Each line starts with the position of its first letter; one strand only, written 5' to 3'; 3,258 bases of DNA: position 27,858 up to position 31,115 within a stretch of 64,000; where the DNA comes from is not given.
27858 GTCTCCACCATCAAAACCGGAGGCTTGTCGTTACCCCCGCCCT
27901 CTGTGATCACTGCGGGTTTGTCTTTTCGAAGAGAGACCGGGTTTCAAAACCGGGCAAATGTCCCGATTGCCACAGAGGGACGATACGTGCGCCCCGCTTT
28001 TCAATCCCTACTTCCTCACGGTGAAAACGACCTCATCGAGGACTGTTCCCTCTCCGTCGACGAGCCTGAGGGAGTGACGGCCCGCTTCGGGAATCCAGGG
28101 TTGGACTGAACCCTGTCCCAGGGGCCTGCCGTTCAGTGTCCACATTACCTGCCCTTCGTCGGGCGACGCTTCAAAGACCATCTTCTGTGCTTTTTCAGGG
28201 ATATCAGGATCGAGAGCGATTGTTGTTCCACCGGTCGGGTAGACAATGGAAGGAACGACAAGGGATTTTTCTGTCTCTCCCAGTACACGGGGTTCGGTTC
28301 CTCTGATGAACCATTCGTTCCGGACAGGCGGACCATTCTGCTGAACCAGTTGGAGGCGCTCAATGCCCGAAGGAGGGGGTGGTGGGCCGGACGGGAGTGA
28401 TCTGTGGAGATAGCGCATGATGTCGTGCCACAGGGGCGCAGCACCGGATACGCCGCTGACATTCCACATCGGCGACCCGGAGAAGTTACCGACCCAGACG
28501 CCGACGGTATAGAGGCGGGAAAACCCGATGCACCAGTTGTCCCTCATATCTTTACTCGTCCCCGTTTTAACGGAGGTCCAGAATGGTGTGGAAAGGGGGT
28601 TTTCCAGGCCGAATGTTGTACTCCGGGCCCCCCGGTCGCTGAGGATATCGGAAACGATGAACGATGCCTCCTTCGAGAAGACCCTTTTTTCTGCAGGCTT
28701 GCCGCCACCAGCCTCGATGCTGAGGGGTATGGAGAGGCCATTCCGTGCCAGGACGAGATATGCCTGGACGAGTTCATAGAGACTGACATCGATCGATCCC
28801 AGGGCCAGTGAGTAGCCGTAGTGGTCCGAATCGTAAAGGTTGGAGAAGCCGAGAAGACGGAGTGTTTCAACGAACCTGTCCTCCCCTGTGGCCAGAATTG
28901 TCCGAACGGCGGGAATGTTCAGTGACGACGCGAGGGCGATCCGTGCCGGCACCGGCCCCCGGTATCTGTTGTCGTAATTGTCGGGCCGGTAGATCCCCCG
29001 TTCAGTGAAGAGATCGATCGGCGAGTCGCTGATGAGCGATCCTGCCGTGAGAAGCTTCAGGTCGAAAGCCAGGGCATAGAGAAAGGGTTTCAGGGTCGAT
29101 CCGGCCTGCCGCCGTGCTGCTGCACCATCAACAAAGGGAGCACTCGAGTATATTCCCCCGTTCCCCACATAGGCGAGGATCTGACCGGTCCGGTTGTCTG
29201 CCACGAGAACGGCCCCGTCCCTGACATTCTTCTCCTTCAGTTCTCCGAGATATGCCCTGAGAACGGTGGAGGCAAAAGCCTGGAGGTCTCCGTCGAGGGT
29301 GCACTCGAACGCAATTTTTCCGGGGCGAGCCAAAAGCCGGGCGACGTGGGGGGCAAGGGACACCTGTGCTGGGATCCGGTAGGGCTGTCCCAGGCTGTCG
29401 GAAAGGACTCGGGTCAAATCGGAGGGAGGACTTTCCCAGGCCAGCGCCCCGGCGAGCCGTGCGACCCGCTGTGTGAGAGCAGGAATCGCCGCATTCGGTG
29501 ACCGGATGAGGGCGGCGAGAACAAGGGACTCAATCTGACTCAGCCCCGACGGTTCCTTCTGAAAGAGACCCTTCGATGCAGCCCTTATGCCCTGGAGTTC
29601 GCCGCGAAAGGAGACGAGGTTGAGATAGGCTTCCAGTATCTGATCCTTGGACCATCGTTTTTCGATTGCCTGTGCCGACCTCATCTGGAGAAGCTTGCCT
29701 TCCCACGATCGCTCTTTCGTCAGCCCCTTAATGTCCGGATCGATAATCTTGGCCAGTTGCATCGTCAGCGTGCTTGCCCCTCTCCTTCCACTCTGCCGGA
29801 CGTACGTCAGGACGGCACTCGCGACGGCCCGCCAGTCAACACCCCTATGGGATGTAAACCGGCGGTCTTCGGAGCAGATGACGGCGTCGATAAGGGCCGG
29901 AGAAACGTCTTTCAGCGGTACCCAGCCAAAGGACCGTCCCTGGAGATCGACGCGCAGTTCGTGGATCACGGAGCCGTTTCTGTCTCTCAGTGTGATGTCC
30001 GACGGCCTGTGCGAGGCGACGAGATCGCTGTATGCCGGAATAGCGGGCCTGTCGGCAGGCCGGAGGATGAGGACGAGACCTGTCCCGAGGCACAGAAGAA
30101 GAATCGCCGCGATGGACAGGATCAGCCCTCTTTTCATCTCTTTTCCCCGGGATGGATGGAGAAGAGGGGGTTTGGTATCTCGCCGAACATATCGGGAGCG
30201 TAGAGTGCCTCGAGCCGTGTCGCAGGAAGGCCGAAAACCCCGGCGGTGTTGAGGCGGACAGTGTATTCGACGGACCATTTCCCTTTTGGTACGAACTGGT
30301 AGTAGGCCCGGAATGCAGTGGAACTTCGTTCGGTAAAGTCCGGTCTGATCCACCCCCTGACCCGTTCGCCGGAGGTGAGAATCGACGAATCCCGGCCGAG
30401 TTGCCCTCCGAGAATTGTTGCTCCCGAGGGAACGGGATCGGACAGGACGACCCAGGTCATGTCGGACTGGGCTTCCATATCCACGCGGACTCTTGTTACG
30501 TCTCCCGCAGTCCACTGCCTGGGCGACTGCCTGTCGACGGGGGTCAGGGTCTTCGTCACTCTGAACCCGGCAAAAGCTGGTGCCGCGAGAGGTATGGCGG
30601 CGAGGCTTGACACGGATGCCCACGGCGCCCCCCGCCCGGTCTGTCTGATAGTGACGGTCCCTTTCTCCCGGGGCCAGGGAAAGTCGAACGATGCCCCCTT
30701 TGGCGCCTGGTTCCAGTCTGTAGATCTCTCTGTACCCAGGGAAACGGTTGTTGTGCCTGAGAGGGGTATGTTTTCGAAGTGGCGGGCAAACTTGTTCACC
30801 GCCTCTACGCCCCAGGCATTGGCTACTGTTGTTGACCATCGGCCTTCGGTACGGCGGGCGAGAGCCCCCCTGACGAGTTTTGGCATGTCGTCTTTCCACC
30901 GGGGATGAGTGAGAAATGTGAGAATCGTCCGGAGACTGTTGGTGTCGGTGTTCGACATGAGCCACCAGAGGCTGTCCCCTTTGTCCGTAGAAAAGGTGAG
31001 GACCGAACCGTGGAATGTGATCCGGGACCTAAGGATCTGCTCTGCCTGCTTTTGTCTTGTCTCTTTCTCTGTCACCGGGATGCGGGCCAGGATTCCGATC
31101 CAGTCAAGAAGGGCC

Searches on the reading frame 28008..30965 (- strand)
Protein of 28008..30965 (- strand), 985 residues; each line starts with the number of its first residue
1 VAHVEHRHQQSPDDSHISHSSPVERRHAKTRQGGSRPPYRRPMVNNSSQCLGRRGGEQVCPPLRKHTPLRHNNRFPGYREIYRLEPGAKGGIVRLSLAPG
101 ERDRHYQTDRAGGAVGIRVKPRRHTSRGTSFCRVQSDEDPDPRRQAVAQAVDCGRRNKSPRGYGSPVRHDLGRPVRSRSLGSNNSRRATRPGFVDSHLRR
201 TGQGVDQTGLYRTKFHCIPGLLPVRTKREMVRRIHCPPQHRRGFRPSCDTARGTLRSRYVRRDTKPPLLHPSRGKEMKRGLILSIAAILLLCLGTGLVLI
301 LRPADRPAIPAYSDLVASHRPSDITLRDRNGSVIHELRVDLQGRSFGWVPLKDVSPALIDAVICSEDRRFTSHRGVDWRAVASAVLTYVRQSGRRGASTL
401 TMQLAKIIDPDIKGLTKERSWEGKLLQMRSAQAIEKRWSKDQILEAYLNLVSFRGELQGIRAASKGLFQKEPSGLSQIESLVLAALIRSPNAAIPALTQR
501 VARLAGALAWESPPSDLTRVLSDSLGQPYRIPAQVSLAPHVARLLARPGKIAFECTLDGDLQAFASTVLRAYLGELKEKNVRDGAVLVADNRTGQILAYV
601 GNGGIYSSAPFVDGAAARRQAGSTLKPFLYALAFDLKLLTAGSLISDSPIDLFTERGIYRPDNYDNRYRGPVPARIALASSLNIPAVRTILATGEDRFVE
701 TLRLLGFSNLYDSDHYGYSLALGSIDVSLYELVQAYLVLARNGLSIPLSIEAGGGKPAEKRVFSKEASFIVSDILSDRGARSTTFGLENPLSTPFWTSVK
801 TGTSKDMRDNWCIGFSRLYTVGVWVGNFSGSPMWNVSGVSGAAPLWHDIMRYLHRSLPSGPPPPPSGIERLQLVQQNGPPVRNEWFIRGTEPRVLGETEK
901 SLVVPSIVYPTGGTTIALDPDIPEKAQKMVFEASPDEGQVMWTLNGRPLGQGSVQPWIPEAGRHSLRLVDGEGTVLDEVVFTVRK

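Call 29: search_protein_families(library=pfam, proteins=[window:28008-30965:-], max_evalue=0.001)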
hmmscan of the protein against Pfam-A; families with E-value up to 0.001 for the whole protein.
window:28008-30965:- (985 aa): 3 families
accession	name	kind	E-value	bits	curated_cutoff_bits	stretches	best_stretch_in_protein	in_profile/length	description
PF00912.28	Transgly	-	1.6e-46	158.4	27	1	333-497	4-161/178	Transglycosylase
PF00905.27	Transpeptidase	-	2.4e-18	66.8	22.1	1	584-808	1-246/299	Penicillin binding protein transpeptidase domain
PF06832.18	BiPBP_C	-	2.3e-16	59.9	26.8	1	904-980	11-89/90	Penicillin-Binding Protein C-terminus Family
